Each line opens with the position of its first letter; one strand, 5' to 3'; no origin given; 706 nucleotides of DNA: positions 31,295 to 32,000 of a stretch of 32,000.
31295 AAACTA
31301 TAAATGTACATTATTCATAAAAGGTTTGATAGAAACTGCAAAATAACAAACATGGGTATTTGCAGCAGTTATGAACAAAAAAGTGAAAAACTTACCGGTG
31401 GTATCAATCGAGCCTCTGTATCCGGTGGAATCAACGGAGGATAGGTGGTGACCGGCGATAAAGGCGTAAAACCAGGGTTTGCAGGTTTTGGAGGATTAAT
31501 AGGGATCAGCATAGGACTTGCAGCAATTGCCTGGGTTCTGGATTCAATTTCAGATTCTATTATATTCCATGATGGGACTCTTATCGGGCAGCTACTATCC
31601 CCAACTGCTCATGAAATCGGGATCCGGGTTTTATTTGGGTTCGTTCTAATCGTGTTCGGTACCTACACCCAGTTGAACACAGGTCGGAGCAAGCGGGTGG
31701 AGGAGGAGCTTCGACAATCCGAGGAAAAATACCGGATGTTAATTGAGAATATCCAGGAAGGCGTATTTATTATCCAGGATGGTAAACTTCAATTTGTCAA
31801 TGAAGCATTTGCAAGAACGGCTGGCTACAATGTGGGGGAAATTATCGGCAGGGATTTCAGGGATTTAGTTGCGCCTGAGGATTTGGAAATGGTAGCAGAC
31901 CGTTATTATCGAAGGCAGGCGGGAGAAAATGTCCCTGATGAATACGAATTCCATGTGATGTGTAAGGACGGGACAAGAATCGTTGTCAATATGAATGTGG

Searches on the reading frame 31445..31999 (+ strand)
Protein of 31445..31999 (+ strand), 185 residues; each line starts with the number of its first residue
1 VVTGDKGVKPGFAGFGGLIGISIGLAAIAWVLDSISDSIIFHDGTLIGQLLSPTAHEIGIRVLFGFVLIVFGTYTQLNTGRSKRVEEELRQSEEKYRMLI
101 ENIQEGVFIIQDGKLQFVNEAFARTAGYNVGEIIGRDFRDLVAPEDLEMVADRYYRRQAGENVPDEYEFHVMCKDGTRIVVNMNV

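Call 15: search_protein_families(library=pfam, proteins=[window:31445-31999:+], max_evalue=0.001)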
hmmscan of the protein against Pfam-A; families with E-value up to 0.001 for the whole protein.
window:31445-31999:+ (185 aa): 4 families
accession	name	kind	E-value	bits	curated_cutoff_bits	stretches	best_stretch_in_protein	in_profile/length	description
PF13426.13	PAS_9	-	7.2e-11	42.7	27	1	105-184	2-80/103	PAS domain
PF13188.13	PAS_8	-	2.7e-10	40.2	21.8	1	94-146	1-55/65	PAS domain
PF00989.32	PAS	-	1.5e-09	38.3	22.6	1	95-184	2-92/113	PAS fold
PF08447.18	PAS_3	-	1.5e-08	35.3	25.6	1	117-181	3-68/89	PAS fold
